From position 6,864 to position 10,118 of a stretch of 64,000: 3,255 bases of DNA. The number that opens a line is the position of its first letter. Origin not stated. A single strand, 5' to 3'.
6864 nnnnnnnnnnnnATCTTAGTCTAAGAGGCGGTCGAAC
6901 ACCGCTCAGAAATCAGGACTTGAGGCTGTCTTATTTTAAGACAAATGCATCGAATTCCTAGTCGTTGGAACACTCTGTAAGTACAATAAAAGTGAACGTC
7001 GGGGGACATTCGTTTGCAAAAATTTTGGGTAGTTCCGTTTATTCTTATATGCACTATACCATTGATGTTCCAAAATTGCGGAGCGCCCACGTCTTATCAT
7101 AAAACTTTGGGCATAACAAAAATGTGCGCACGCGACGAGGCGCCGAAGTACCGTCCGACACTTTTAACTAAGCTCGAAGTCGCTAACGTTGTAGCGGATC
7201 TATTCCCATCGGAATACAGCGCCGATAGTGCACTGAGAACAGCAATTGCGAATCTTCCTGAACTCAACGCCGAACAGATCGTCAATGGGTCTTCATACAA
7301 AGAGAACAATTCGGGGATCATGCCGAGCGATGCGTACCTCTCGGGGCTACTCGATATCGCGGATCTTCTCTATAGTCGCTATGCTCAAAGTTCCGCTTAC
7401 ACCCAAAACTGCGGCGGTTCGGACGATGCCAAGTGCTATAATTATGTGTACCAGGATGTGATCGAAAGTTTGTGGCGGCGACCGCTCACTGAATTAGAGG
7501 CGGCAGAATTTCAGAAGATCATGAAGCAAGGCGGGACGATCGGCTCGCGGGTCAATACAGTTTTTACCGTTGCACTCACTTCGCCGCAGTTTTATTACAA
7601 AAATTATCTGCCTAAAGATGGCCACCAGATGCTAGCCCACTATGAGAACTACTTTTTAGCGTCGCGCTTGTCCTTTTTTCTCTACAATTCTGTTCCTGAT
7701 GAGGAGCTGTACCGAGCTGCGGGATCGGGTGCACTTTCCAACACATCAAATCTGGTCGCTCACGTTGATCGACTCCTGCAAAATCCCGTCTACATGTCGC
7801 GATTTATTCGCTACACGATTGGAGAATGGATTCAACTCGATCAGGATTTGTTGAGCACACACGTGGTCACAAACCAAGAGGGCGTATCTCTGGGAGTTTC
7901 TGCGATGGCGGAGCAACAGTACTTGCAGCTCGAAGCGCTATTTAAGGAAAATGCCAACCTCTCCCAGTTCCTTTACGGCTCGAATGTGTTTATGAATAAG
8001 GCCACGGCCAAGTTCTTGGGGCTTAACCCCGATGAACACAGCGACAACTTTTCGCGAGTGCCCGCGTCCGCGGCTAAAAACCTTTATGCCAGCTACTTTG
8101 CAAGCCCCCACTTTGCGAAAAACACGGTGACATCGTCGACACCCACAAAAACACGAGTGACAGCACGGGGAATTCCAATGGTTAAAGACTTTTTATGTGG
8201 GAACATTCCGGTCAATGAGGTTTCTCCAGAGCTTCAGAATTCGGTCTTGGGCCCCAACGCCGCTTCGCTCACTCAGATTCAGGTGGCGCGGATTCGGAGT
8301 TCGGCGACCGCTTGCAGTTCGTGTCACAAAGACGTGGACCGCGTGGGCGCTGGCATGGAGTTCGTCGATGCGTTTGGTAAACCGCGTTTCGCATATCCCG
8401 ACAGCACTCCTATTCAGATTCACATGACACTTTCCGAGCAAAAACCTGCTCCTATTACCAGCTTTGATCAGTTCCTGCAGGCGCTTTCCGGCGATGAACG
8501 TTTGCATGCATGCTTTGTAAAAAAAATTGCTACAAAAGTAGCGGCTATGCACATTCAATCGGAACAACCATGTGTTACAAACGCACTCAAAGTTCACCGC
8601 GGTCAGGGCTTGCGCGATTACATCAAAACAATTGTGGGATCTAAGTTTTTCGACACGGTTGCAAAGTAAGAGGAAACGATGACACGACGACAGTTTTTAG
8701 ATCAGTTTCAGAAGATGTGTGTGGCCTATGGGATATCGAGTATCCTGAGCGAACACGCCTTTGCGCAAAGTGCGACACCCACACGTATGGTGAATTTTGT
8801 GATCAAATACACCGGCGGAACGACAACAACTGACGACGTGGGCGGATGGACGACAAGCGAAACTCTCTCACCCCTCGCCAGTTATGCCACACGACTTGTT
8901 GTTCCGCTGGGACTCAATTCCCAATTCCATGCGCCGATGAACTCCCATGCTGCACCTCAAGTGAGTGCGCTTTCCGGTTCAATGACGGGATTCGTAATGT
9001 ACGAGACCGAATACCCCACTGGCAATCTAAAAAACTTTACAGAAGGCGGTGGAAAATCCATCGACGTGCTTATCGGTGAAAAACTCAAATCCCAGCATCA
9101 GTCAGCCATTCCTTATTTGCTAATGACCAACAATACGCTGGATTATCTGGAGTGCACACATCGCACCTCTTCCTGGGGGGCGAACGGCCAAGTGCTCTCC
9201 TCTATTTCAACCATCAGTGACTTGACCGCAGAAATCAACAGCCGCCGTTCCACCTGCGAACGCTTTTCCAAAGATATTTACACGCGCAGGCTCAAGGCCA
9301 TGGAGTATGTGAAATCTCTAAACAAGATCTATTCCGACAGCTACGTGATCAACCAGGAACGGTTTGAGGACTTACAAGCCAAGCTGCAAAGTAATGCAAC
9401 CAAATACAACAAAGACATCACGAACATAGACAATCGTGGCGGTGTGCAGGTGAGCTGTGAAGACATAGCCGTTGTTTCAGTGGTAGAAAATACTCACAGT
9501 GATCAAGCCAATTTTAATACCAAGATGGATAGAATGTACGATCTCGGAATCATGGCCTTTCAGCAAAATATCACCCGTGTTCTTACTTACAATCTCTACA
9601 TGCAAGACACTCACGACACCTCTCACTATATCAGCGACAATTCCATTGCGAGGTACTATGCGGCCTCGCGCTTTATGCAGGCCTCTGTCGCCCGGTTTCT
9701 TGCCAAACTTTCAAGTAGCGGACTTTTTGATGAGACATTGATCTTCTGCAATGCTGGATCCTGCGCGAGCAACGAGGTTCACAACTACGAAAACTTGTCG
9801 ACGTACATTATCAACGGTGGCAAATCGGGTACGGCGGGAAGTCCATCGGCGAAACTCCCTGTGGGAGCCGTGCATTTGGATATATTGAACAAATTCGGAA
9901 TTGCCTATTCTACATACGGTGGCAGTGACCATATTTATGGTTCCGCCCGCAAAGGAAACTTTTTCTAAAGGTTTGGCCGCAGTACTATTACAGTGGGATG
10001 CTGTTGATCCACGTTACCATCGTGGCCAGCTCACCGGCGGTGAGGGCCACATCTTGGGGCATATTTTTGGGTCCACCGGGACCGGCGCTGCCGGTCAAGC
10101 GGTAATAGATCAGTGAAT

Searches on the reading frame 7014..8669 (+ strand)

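Call 52: search_protein_families(library=ncbifam, proteins=[window:7014-8669:+], max_evalue=0.00001)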
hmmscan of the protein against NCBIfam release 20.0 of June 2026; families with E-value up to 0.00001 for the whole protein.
window:7014-8669:+ (551 aa): 0 families

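Call 88: search_protein_families(library=pfam, proteins=[window:7014-8669:+], max_evalue=0.001)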
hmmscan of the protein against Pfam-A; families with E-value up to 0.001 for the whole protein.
window:7014-8669:+ (551 aa): 3 families
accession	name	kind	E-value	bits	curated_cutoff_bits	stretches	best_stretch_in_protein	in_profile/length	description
PF07631.16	PSD4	-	1.2e-19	71.6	23.3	1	212-337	3-128/128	Protein of unknown function (DUF1592)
PF07627.16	PSCyt3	-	2.5e-09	37.8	27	1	372-458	12-95/98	Protein of unknown function (DUF1588)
PF07637.16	PSD5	-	8.1e-06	26.5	34.2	1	147-195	7-59/62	Protein of unknown function (DUF1595)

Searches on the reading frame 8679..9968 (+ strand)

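Call 52: search_protein_families(library=ncbifam, proteins=[window:8679-9968:+], max_evalue=0.00001)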
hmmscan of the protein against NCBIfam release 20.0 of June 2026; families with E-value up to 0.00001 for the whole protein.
window:8679-9968:+ (429 aa): 0 families

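Call 87: search_protein_families(library=phrogs, proteins=[window:8679-9968:+], max_evalue=0.001)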
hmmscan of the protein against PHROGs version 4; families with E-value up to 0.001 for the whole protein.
window:8679-9968:+ (429 aa): 0 families

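Call 88: search_protein_families(library=pfam, proteins=[window:8679-9968:+], max_evalue=0.001)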
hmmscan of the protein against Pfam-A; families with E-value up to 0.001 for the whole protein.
window:8679-9968:+ (429 aa): 1 family
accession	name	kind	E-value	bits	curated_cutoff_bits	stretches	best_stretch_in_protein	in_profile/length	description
PF07586.16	HXXSHH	-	6.9e-14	52.6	30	2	53-176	26-133/307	Protein of unknown function (DUF1552)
